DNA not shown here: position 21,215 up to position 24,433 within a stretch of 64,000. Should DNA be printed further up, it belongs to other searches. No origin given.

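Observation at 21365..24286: In-frame fusion of an MrfA/YprA-type helicase (DEAD + DUF1998) with an MrfB/YprB-type DEDD exonuclease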

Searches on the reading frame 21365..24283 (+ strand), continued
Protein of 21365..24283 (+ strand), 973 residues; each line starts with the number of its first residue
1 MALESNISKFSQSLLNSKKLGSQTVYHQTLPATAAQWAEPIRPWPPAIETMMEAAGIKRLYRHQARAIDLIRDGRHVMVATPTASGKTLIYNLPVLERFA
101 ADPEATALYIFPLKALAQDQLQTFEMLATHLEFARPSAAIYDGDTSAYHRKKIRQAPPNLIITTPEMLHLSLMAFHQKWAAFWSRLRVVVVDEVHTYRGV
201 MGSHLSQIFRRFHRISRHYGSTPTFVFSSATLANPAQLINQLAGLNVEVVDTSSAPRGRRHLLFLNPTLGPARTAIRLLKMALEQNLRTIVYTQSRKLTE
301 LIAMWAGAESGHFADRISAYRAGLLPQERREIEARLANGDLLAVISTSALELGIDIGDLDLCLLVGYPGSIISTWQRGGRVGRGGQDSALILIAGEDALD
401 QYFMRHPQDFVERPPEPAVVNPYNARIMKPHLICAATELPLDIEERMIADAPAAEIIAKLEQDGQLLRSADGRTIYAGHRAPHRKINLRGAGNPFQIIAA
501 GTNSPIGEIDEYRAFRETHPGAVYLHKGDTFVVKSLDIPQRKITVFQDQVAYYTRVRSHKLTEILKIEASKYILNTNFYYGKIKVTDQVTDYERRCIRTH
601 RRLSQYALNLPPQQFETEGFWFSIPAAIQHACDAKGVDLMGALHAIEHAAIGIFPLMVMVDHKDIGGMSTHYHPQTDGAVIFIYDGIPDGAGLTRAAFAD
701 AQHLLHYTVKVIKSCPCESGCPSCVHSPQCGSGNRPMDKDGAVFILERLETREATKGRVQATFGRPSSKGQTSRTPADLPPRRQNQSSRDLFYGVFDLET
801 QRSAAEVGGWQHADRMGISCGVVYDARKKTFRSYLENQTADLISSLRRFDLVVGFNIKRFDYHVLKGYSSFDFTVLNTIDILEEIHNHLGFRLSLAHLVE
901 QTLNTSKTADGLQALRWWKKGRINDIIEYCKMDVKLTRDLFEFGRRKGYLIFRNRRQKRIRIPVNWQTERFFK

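Call 13: find_homologous_proteins(query=window:21365-24283:+, max_evalue=1e-10)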
Query window:21365-24283:+ (973 aa): 7999 proteins with E <= 1e-10 among 8000 candidates; the best 120 are listed.
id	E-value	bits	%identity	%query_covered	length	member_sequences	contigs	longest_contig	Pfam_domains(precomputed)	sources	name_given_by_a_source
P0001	0.0e+0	2221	100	99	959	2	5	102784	PF00270.36,PF01612.27,PF09369.16,PF13482.13,PF00271.38,PF22982.4,PF04851.22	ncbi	ncbi:MAG: DEAD/DEAH box helicase [Desulfobacterales bacterium]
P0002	0.0e+0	1921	85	100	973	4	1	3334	PF00270.36,PF01612.27,PF09369.16,PF13482.13,PF00271.38,PF22982.4,PF04851.22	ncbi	-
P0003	0.0e+0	1887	84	100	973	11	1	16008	PF00270.36,PF01612.27,PF09369.16,PF13482.13,PF00271.38,PF22982.4,PF04851.22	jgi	jgi:DEAD/DEAH box helicase domain-containing protein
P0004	0.0e+0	1881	84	100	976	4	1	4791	PF00270.36,PF09369.16,PF13482.13,PF00271.38,PF22982.4,PF04851.22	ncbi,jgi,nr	ncbi:MAG: DEAD/DEAH box helicase [Deltaproteobacteria bacterium]|jgi:DEAD/DEAH box helicase domain-c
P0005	0.0e+0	1874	83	100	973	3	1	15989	PF00270.36,PF09369.16,PF00271.38,PF22982.4,PF04851.22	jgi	jgi:DEAD/DEAH box helicase domain-containing protein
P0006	0.0e+0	1842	82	100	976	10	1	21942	PF00270.36,PF09369.16,PF00271.38,PF22982.4,PF04851.22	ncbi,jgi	ncbi:MAG: DEAD/DEAH box helicase [Desulfobacterales bacterium]|jgi:DEAD/DEAH box helicase domain-con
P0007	0.0e+0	1840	82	100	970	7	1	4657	PF00270.36,PF09369.16,PF13482.13,PF00271.38,PF22982.4,PF04851.22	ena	-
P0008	0.0e+0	1730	78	100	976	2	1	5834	PF00270.36,PF09369.16,PF13482.13,PF00271.38,PF22982.4,PF04851.22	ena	-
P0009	0.0e+0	1699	76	100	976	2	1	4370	PF00270.36,PF09369.16,PF13482.13,PF00271.38,PF22982.4,PF04851.22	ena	-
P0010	0.0e+0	1688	75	100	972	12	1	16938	PF00270.36,PF09369.16,PF13482.13,PF00271.38,PF22982.4,PF04851.22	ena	-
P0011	0.0e+0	1685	74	100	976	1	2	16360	PF00270.36,PF09369.16,PF13482.13,PF00271.38,PF22982.4,PF04851.22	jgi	jgi:DEAD/DEAH box helicase domain-containing protein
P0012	0.0e+0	1672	75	100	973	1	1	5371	PF00270.36,PF01612.27,PF09369.16,PF13482.13,PF00271.38,PF22982.4,PF04851.22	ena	-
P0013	0.0e+0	1633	73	100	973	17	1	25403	PF00270.36,PF09369.16,PF13482.13,PF00271.38,PF22982.4,PF04851.22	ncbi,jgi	ncbi:MAG: DEAD/DEAH box helicase [Desulfobacterales bacterium]|jgi:DEAD/DEAH box helicase domain-con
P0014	0.0e+0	1625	72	100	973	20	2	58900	PF00270.36,PF09369.16,PF13482.13,PF00271.38,PF22982.4,PF04851.22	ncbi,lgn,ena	-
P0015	0.0e+0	1623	72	100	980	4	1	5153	PF00270.36,PF09369.16,PF13482.13,PF00271.38,PF22982.4,PF04851.22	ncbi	-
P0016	0.0e+0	1623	73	100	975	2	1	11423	PF00270.36,PF09369.16,PF13482.13,PF00271.38,PF22982.4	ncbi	-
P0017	0.0e+0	1593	70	100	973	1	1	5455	PF00270.36,PF09369.16,PF13482.13,PF00271.38,PF22982.4,PF04851.22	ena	-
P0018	0.0e+0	1554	69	100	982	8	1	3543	PF00270.36,PF09369.16,PF00271.38,PF22982.4,PF04851.22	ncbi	-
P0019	0.0e+0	1550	69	100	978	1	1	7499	PF00270.36,PF09369.16,PF00271.38,PF22982.4,PF04851.22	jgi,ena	-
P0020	0.0e+0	1549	68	100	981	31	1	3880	PF00270.36,PF09369.16,PF00271.38,PF22982.4,PF04851.22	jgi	jgi:DEAD/DEAH box helicase domain-containing protein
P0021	0.0e+0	1546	69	99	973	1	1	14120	PF00270.36,PF09369.16,PF13482.13,PF00271.38,PF22982.4,PF04851.22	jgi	-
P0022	0.0e+0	1546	68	100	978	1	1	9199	PF00270.36,PF09369.16,PF13482.13,PF00271.38,PF22982.4,PF04851.22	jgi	jgi:DEAD/DEAH box helicase domain-containing protein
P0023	0.0e+0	1535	69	100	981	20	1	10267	PF00270.36,PF09369.16,PF13482.13,PF00271.38,PF22982.4,PF04851.22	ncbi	-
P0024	0.0e+0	1535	68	99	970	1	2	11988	PF00270.36,PF09369.16,PF13482.13,PF00271.38,PF22982.4,PF04851.22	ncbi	-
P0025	0.0e+0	1533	68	100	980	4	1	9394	PF00270.36,PF09369.16,PF13482.13,PF00271.38,PF22982.4,PF04851.22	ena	-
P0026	0.0e+0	1533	69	99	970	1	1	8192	PF00270.36,PF09369.16,PF13482.13,PF00271.38,PF22982.4,PF04851.22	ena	-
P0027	0.0e+0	1533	67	100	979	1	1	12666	PF00270.36,PF09369.16,PF13482.13,PF00271.38,PF22982.4,PF04851.22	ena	-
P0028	0.0e+0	1531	68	99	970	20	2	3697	PF00270.36,PF09369.16,PF13482.13,PF00271.38,PF22982.4,PF04851.22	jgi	-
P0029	0.0e+0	1531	67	100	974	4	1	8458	PF00270.36,PF09369.16,PF13482.13,PF00271.38,PF22982.4,PF04851.22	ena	-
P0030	0.0e+0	1530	67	100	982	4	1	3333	PF00270.36,PF09369.16,PF00271.38,PF22982.4,PF04851.22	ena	-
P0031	0.0e+0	1529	68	99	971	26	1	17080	PF00270.36,PF09369.16,PF00271.38,PF22982.4,PF04851.22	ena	-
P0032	0.0e+0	1528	68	99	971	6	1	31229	PF00270.36,PF09369.16,PF13482.13,PF00271.38,PF22982.4,PF04851.22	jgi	jgi:DEAD/DEAH box helicase domain-containing protein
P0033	0.0e+0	1528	68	99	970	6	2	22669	PF00270.36,PF09369.16,PF13482.13,PF00271.38,PF22982.4,PF04851.22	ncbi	-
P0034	0.0e+0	1525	68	99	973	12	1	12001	PF00270.36,PF09369.16,PF13482.13,PF00271.38,PF22982.4,PF04851.22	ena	-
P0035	0.0e+0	1525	67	100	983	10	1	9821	PF00270.36,PF09369.16,PF00271.38,PF22982.4,PF04851.22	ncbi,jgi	ncbi:MAG: DEAD/DEAH box helicase [Desulfobacterales bacterium]|jgi:DEAD/DEAH box helicase domain-con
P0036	0.0e+0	1525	67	100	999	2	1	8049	PF00270.36,PF09369.16,PF13482.13,PF00271.38,PF22982.4,PF04851.22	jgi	-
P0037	0.0e+0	1525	67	100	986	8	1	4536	PF00270.36,PF09369.16,PF00271.38,PF22982.4,PF04851.22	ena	-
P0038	0.0e+0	1523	68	99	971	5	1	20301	PF00270.36,PF09369.16,PF00271.38,PF04851.22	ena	-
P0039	0.0e+0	1522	68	99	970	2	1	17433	PF00270.36,PF09369.16,PF13482.13,PF00271.38,PF22982.4,PF04851.22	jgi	-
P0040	0.0e+0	1519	67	100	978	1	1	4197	PF00270.36,PF09369.16,PF13482.13,PF00271.38,PF22982.4,PF04851.22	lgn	-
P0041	0.0e+0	1519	67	100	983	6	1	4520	PF00270.36,PF09369.16,PF13482.13,PF00271.38,PF22982.4,PF04851.22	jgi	jgi:DEAD/DEAH box helicase domain-containing protein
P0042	0.0e+0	1518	68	99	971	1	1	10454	PF00270.36,PF09369.16,PF13482.13,PF00271.38,PF22982.4,PF04851.22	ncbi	ncbi:MAG: DEAD/DEAH box helicase [Desulfobacterales bacterium]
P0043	0.0e+0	1517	68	99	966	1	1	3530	PF00270.36,PF09369.16,PF13482.13,PF00271.38,PF22982.4,PF04851.22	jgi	jgi:DEAD/DEAH box helicase domain-containing protein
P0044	0.0e+0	1516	68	99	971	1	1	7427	PF00270.36,PF09369.16,PF13482.13,PF00271.38,PF22982.4,PF04851.22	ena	-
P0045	0.0e+0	1516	68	99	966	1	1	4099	PF00270.36,PF09369.16,PF13482.13,PF00271.38,PF22982.4,PF04851.22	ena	-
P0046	0.0e+0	1516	67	100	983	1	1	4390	PF00270.36,PF09369.16,PF13482.13,PF00271.38,PF22982.4,PF04851.22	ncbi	-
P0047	0.0e+0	1515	68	99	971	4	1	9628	PF00270.36,PF09369.16,PF00271.38,PF22982.4,PF04851.22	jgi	-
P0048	0.0e+0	1515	68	99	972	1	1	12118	PF00270.36,PF09369.16,PF13482.13,PF00271.38,PF22982.4,PF04851.22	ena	-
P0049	0.0e+0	1514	67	99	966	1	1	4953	PF00270.36,PF09369.16,PF13482.13,PF00271.38,PF22982.4,PF04851.22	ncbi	-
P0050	0.0e+0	1513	67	100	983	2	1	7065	PF00270.36,PF09369.16,PF13482.13,PF00271.38,PF22982.4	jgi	-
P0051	0.0e+0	1513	67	100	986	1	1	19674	PF00270.36,PF09369.16,PF13482.13,PF00271.38,PF22982.4,PF04851.22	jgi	jgi:DEAD/DEAH box helicase domain-containing protein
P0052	0.0e+0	1512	68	99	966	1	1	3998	PF00270.36,PF09369.16,PF13482.13,PF00271.38,PF22982.4,PF04851.22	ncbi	-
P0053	0.0e+0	1509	67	99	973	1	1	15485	PF00270.36,PF09369.16,PF13482.13,PF00271.38,PF22982.4,PF04851.22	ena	-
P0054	0.0e+0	1509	67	100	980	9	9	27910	PF00270.36,PF09369.16,PF13482.13,PF00271.38,PF22982.4,PF04851.22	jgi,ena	jgi:DEAD/DEAH box helicase domain-containing protein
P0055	0.0e+0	1508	67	99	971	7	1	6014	PF00270.36,PF09369.16,PF13482.13,PF00271.38,PF22982.4,PF04851.22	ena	-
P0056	0.0e+0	1504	66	100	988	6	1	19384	PF00270.36,PF09369.16,PF13482.13,PF00271.38,PF22982.4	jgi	jgi:DEAD/DEAH box helicase domain-containing protein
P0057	0.0e+0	1503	67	100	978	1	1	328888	PF00270.36,PF09369.16,PF13482.13,PF00271.38,PF22982.4,PF04851.22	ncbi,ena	-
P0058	0.0e+0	1502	68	98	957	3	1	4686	PF00270.36,PF09369.16,PF13482.13,PF00271.38,PF22982.4,PF04851.22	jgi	jgi:DEAD/DEAH box helicase domain-containing protein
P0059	0.0e+0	1497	67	99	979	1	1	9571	PF00270.36,PF09369.16,PF13482.13,PF00271.38,PF22982.4,PF04851.22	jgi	jgi:DEAD/DEAH box helicase domain-containing protein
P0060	0.0e+0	1497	66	99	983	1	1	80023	PF00270.36,PF09369.16,PF13482.13,PF00271.38,PF22982.4,PF04851.22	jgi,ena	-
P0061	0.0e+0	1496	67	100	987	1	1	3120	PF00270.36,PF09369.16,PF13482.13,PF00271.38,PF22982.4,PF04851.22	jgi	jgi:DEAD/DEAH box helicase domain-containing protein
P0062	0.0e+0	1493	67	100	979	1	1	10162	PF00270.36,PF09369.16,PF13482.13,PF00271.38,PF22982.4,PF04851.22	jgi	-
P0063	0.0e+0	1493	65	100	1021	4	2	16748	PF00270.36,PF09369.16,PF13482.13,PF00271.38,PF22982.4,PF04851.22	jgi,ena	jgi:DEAD/DEAH box helicase domain-containing protein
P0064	0.0e+0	1492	67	99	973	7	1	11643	PF00270.36,PF09369.16,PF13482.13,PF00271.38,PF04851.22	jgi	jgi:DEAD/DEAH box helicase domain-containing protein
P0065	0.0e+0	1490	68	97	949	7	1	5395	PF00270.36,PF09369.16,PF13482.13,PF00271.38,PF22982.4,PF04851.22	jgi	jgi:DEAD/DEAH box helicase domain-containing protein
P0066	0.0e+0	1489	66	99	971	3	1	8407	PF00270.36,PF09369.16,PF00271.38,PF04851.22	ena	-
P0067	0.0e+0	1488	67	99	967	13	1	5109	PF00270.36,PF09369.16,PF13482.13,PF00271.38,PF22982.4,PF04851.22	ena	-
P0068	0.0e+0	1486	66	99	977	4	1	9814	PF00270.36,PF09369.16,PF13482.13,PF00271.38,PF22982.4,PF04851.22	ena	-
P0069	0.0e+0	1486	67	98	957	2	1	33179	PF00270.36,PF09369.16,PF13482.13,PF00271.38,PF22982.4,PF04851.22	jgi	jgi:DEAD/DEAH box helicase domain-containing protein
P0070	0.0e+0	1484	67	99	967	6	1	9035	PF00270.36,PF09369.16,PF13482.13,PF00271.38,PF22982.4,PF04851.22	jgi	jgi:DEAD/DEAH box helicase domain-containing protein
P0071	0.0e+0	1484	66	100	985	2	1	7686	PF00270.36,PF09369.16,PF13482.13,PF00271.38,PF22982.4,PF04851.22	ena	-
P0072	0.0e+0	1481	66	99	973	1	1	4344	PF00270.36,PF09369.16,PF13482.13,PF00271.38,PF22982.4,PF04851.22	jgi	jgi:DEAD/DEAH box helicase domain-containing protein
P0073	0.0e+0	1480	67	100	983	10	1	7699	PF00270.36,PF09369.16,PF13482.13,PF00271.38,PF22982.4,PF04851.22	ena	-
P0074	0.0e+0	1475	67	99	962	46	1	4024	PF00270.36,PF09369.16,PF13482.13,PF00271.38,PF22982.4,PF04851.22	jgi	-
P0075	0.0e+0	1474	67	100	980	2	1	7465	PF00270.36,PF09369.16,PF00271.38,PF22982.4,PF04851.22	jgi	jgi:DEAD/DEAH box helicase domain-containing protein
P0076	0.0e+0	1472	66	100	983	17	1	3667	PF00270.36,PF09369.16,PF00271.38,PF22982.4,PF04851.22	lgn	-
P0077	0.0e+0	1470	66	100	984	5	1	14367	PF00270.36,PF09369.16,PF13482.13,PF00271.38,PF22982.4,PF04851.22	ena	-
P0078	0.0e+0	1470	66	99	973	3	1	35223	PF00270.36,PF09369.16,PF13482.13,PF00271.38,PF04851.22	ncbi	ncbi:MAG: DEAD/DEAH box helicase [Deltaproteobacteria bacterium]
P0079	0.0e+0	1469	65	100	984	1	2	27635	PF00270.36,PF09369.16,PF00271.38,PF22982.4,PF04851.22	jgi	jgi:DEAD/DEAH box helicase domain-containing protein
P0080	0.0e+0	1464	66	99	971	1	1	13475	PF00270.36,PF09369.16,PF13482.13,PF00271.38,PF22982.4,PF04851.22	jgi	-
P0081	0.0e+0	1464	66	99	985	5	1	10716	PF00270.36,PF09369.16,PF13482.13,PF00271.38,PF22982.4,PF04851.22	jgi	-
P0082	0.0e+0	1463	67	97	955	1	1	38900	PF00270.36,PF09369.16,PF13482.13,PF00271.38,PF22982.4,PF04851.22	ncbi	-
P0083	0.0e+0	1459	65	99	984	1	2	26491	PF00270.36,PF09369.16,PF13482.13,PF00271.38,PF22982.4,PF04851.22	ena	-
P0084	0.0e+0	1458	67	98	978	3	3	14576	PF00270.36,PF09369.16,PF13482.13,PF00271.38,PF22982.4,PF04851.22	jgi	jgi:DEAD/DEAH box helicase domain-containing protein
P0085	0.0e+0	1456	66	99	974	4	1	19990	PF00270.36,PF09369.16,PF13482.13,PF00271.38,PF22982.4,PF04851.22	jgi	jgi:DEAD/DEAH box helicase domain-containing protein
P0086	0.0e+0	1452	66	98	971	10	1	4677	PF00270.36,PF09369.16,PF13482.13,PF00271.38,PF04851.22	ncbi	ncbi:MAG: DEAD/DEAH box helicase [Desulfobacterales bacterium]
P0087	0.0e+0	1452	65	99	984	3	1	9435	PF00270.36,PF09369.16,PF13482.13,PF00271.38,PF22982.4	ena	-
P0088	0.0e+0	1448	65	100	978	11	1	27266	PF00270.36,PF09369.16,PF00271.38,PF22982.4,PF04851.22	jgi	jgi:DEAD/DEAH box helicase domain-containing protein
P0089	0.0e+0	1435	66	98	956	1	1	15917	PF00270.36,PF09369.16,PF13482.13,PF00271.38,PF22982.4,PF04851.22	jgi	jgi:DEAD/DEAH box helicase domain-containing protein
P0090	0.0e+0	1434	69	92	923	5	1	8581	PF00270.36,PF09369.16,PF13482.13,PF00271.38,PF22982.4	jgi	jgi:DEAD/DEAH box helicase domain-containing protein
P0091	0.0e+0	1429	69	91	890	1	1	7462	PF00270.36,PF09369.16,PF13482.13,PF00271.38,PF22982.4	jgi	-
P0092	0.0e+0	1397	67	94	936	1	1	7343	PF00270.36,PF09369.16,PF13482.13,PF00271.38,PF22982.4,PF04851.22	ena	-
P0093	0.0e+0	1384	67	90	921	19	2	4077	PF00270.36,PF09369.16,PF13482.13,PF00271.38,PF22982.4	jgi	jgi:DEAD/DEAH box helicase domain-containing protein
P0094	0.0e+0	1367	60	99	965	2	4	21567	PF00270.36,PF09369.16,PF13482.13,PF00271.38,PF22982.4,PF04851.22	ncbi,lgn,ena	-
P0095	0.0e+0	1365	60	99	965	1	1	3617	PF00270.36,PF09369.16,PF13482.13,PF00271.38,PF22982.4,PF04851.22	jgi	-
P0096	0.0e+0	1363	61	99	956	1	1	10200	PF00270.36,PF09369.16,PF13482.13,PF00271.38,PF22982.4,PF04851.22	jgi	jgi:DEAD/DEAH box helicase domain-containing protein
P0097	0.0e+0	1357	59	99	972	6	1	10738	PF00270.36,PF09369.16,PF13482.13,PF00271.38,PF22982.4,PF04851.22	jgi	jgi:DEAD/DEAH box helicase domain-containing protein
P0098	0.0e+0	1353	62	99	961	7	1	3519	PF00270.36,PF09369.16,PF13482.13,PF00271.38,PF22982.4,PF04851.22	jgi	jgi:DEAD/DEAH box helicase domain-containing protein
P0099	0.0e+0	1351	60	99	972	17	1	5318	PF00270.36,PF09369.16,PF13482.13,PF00271.38,PF22982.4,PF04851.22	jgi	-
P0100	0.0e+0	1350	59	99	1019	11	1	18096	PF00270.36,PF09369.16,PF13482.13,PF00271.38,PF22982.4,PF04851.22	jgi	-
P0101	0.0e+0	1350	60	99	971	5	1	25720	PF00270.36,PF01612.27,PF09369.16,PF13482.13,PF00271.38,PF22982.4,PF04851.22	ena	-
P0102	0.0e+0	1349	59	99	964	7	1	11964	PF00270.36,PF09369.16,PF13482.13,PF00271.38,PF22982.4,PF04851.22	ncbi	-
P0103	0.0e+0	1349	62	99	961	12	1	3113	PF00270.36,PF09369.16,PF13482.13,PF00271.38,PF22982.4,PF04851.22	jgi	-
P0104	0.0e+0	1349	61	99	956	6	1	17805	PF00270.36,PF09369.16,PF13482.13,PF00271.38,PF22982.4,PF04851.22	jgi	jgi:DEAD/DEAH box helicase domain-containing protein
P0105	0.0e+0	1348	62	99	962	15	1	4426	PF00270.36,PF09369.16,PF13482.13,PF00271.38,PF22982.4,PF04851.22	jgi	-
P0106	0.0e+0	1348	60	99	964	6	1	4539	PF00270.36,PF09369.16,PF13482.13,PF00271.38,PF22982.4,PF04851.22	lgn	-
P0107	0.0e+0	1345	60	99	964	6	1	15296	PF00270.36,PF09369.16,PF13482.13,PF00271.38,PF22982.4,PF04851.22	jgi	jgi:DEAD/DEAH box helicase domain-containing protein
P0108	0.0e+0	1343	58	99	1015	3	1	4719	PF00270.36,PF09369.16,PF13482.13,PF00271.38,PF22982.4,PF04851.22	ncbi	ncbi:MAG: DEAD/DEAH box helicase [Desulfobacterales bacterium]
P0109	0.0e+0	1341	67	88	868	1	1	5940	PF00270.36,PF09369.16,PF13482.13,PF00271.38,PF22982.4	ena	-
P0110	0.0e+0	1341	61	99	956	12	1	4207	PF00270.36,PF09369.16,PF13482.13,PF00271.38,PF22982.4,PF04851.22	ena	-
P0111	0.0e+0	1341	57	99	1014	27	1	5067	PF00270.36,PF09369.16,PF13482.13,PF00271.38,PF22982.4,PF04851.22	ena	-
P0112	0.0e+0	1341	61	98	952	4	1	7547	PF00270.36,PF09369.16,PF13482.13,PF00271.38,PF22982.4,PF04851.22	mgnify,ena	mgnify:CR=1 FL=1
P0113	0.0e+0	1341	61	99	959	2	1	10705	PF00270.36,PF09369.16,PF00271.38,PF22982.4,PF04851.22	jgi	jgi:DEAD/DEAH box helicase domain-containing protein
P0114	0.0e+0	1341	61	99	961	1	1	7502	PF00270.36,PF09369.16,PF13482.13,PF00271.38,PF22982.4,PF04851.22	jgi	jgi:DEAD/DEAH box helicase domain-containing protein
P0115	0.0e+0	1340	60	99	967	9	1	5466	PF00270.36,PF09369.16,PF13482.13,PF00271.38,PF22982.4,PF04851.22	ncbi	-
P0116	0.0e+0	1339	58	99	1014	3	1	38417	PF00270.36,PF09369.16,PF13482.13,PF00271.38,PF22982.4,PF04851.22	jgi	jgi:DEAD/DEAH box helicase domain-containing protein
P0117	0.0e+0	1338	60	99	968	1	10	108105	PF00270.36,PF09369.16,PF13482.13,PF00271.38,PF22982.4,PF04851.22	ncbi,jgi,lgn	-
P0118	0.0e+0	1338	58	99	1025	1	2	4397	PF00270.36,PF09369.16,PF13482.13,PF00271.38,PF22982.4,PF04851.22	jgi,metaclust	metaclust:\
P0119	0.0e+0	1338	60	99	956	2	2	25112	PF00270.36,PF09369.16,PF00271.38,PF22982.4,PF04851.22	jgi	-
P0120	0.0e+0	1337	60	99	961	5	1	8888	PF00270.36,PF09369.16,PF13482.13,PF00271.38,PF22982.4,PF04851.22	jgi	jgi:DEAD/DEAH box helicase domain-containing protein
